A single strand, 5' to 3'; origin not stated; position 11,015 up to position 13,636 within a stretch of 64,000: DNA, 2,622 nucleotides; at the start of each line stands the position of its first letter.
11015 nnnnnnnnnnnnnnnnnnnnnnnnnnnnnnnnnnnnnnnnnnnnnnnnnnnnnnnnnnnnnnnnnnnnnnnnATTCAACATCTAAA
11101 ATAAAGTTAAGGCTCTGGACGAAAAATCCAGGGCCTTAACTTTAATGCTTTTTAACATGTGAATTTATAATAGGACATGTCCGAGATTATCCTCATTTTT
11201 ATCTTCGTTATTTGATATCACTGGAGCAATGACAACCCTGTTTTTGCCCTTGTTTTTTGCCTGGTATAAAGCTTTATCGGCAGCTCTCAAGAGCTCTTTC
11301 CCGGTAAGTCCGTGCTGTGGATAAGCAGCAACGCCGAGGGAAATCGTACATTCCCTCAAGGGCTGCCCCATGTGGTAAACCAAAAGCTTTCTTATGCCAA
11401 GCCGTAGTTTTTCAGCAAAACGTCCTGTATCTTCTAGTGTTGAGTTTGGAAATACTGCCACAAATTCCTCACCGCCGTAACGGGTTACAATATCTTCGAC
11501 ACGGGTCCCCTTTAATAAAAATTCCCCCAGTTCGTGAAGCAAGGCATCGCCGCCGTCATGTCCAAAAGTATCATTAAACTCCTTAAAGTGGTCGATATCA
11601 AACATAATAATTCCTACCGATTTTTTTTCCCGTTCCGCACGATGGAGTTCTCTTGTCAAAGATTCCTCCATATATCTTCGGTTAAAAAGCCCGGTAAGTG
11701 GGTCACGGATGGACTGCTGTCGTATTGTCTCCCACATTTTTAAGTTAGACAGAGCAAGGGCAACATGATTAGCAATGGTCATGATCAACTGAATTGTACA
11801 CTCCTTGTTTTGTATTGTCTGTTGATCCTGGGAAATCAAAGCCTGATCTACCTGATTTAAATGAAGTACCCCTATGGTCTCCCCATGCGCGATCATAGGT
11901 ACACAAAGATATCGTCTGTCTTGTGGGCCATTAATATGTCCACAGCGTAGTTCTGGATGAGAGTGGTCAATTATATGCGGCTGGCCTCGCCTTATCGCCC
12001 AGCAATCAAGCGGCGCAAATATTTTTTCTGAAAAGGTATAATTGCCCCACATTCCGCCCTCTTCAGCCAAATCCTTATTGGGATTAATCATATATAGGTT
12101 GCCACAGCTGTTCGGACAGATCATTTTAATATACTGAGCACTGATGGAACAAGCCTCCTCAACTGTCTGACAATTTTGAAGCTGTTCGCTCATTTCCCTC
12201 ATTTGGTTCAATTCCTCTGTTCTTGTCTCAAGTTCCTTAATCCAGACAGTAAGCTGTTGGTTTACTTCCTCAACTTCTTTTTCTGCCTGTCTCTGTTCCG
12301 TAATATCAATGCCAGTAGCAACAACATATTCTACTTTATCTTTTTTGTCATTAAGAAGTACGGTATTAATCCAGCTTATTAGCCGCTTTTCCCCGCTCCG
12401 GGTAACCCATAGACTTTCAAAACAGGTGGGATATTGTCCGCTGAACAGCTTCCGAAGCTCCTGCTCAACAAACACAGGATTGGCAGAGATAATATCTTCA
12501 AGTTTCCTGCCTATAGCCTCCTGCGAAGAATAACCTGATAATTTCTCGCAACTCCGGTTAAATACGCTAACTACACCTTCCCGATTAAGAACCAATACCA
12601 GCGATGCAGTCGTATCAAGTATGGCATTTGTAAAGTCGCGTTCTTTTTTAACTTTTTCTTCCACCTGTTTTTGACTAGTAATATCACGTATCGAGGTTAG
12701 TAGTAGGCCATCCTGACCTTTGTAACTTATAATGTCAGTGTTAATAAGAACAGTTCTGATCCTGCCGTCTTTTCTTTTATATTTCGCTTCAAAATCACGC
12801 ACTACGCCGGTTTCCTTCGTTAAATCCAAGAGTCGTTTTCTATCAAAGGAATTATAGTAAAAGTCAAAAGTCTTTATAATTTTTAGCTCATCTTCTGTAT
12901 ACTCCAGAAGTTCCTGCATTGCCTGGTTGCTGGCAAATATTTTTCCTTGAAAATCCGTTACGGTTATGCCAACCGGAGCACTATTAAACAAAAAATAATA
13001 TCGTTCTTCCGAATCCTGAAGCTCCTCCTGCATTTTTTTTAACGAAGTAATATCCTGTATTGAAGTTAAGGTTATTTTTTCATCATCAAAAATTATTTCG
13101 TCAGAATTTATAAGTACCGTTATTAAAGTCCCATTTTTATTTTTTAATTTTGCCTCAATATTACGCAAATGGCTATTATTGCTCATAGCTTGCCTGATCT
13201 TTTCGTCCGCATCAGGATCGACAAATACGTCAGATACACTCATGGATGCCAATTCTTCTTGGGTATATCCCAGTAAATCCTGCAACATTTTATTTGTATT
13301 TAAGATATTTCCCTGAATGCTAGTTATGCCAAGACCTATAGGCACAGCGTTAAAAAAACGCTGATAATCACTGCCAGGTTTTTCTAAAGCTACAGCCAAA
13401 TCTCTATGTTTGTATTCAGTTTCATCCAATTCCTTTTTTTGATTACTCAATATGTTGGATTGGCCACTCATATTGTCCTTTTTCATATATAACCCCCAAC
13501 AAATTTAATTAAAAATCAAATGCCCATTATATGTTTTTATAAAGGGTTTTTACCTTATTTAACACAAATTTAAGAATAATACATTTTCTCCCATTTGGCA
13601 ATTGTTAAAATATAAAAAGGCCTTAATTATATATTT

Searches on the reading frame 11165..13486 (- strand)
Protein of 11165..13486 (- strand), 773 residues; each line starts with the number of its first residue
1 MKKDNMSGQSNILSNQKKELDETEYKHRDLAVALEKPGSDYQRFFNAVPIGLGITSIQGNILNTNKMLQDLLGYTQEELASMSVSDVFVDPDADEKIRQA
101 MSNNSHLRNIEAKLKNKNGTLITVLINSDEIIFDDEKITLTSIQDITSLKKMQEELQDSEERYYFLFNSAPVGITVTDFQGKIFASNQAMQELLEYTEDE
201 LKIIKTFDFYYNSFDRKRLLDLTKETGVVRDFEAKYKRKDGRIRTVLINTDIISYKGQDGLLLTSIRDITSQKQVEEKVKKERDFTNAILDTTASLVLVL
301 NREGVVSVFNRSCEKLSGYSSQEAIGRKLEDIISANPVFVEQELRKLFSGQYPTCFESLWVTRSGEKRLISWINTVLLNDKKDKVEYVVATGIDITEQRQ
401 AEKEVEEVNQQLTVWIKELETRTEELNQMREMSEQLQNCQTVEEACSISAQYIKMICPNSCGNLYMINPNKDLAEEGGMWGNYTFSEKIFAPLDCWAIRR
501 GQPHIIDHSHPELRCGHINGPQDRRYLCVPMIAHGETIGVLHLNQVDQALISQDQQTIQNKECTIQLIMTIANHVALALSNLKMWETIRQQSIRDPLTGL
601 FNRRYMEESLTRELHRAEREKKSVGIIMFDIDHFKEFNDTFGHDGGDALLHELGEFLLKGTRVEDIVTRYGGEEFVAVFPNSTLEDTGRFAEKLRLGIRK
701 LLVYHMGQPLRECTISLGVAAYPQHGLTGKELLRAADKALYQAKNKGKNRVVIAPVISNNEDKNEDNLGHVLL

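Call 72: search_protein_families(library=pfam, proteins=[window:11165-13486:-], max_evalue=0.001)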
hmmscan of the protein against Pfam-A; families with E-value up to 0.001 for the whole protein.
window:11165-13486:- (773 aa): 9 families
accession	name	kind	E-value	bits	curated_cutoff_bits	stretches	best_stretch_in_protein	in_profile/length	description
PF00990.26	GGDEF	-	8.7e-48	162.6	23.8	1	593-750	2-161/161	Diguanylate cyclase, GGDEF domain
PF00989.32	PAS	-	1.7e-33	115.4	22.6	3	40-138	2-103/113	PAS fold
PF13426.13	PAS_9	-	2.7e-30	105.1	27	3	53-147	5-102/103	PAS domain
PF08448.16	PAS_4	-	1.2e-17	64.6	23.1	1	291-400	2-110/110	PAS fold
PF13188.13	PAS_8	-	1e-12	47.9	21.8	1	161-214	1-54/65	PAS domain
PF08447.18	PAS_3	-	1.4e-10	41.8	25.6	0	309-391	4-88/89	PAS fold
PF01590.32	GAF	-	3.1e-07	31.4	22.4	1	458-579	27-133/133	GAF domain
PF13185.12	GAF_2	-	5.8e-07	30.2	28.6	1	441-579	3-135/136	GAF domain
PF12860.13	PAS_7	-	1e-06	29.3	27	0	168-277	2-115/115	PAS fold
